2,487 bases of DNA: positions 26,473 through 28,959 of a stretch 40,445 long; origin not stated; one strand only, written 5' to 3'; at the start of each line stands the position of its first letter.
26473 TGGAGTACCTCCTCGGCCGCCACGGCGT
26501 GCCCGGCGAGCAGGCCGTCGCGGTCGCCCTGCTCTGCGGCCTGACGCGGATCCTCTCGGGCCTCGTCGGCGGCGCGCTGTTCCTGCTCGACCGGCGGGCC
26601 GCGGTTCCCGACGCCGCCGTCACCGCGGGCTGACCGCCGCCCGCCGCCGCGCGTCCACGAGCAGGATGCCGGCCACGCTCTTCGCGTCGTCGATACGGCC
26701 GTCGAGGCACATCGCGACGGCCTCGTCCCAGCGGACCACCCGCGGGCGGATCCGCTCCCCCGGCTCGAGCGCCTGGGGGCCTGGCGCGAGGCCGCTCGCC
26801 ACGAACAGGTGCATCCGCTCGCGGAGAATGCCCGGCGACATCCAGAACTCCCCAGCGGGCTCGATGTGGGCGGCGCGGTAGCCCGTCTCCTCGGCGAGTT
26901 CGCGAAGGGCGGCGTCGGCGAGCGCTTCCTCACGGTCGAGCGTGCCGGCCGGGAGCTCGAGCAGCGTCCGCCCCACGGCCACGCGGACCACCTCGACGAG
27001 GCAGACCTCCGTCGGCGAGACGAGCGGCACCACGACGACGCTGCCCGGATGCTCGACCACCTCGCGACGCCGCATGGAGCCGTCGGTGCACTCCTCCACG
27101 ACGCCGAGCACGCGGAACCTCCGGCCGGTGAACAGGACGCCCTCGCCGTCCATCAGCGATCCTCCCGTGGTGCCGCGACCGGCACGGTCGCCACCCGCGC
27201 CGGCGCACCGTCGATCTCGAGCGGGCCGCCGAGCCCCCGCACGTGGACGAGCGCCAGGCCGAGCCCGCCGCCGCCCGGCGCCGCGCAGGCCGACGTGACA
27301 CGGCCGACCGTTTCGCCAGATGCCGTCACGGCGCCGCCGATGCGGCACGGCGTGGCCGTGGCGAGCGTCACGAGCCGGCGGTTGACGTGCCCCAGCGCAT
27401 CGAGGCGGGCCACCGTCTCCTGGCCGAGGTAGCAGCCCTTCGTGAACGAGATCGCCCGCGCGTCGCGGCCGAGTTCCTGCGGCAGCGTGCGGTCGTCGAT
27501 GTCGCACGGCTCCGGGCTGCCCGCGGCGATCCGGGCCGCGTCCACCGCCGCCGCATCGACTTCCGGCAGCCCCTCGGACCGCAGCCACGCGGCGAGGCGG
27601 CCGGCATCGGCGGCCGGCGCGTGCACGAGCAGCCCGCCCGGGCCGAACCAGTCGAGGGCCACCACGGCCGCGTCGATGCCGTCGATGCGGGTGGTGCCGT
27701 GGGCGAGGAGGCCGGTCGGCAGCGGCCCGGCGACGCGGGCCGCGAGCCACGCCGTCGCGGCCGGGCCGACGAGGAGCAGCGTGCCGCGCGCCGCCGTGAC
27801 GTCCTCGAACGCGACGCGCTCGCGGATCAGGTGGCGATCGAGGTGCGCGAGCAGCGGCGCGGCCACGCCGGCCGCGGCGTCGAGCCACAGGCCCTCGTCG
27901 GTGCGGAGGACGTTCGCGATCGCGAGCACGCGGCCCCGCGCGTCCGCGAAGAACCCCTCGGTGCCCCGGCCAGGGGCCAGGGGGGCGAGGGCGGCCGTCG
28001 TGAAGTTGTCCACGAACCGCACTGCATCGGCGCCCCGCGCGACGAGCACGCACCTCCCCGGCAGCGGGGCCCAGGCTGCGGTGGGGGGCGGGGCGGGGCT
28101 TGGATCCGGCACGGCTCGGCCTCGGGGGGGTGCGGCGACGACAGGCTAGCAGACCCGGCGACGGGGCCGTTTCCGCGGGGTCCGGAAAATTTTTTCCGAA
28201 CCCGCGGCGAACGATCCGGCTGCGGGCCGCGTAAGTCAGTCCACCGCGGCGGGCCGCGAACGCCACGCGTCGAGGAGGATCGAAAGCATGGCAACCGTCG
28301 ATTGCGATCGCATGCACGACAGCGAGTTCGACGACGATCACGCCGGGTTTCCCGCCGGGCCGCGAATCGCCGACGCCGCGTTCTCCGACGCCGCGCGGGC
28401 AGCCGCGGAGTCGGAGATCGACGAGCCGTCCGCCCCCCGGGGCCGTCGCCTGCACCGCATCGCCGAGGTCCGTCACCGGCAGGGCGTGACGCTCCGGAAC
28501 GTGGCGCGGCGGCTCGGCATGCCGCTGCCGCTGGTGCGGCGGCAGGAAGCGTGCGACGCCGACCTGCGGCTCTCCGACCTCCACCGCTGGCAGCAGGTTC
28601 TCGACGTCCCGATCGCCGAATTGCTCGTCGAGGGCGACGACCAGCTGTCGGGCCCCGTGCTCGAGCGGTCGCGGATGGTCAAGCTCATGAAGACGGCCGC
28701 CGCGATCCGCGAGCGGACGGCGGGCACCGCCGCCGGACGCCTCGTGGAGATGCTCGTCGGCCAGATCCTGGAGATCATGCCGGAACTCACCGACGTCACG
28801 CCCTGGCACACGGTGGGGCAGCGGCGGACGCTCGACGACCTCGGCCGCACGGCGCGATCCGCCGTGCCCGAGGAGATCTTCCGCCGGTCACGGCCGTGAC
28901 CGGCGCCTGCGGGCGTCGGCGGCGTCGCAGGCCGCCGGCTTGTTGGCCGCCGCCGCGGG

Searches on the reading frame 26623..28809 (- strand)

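Call 52: search_protein_families(library=pfam, proteins=[window:26623-28809:-], max_evalue=0.00001)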
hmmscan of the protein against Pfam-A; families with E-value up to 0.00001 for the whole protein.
window:26623-28809:- (729 aa): 1 family
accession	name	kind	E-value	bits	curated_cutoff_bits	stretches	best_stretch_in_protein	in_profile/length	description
PF00293.34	NUDIX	-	3e-11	43.9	21.1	1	589-709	4-128/134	NUDIX domain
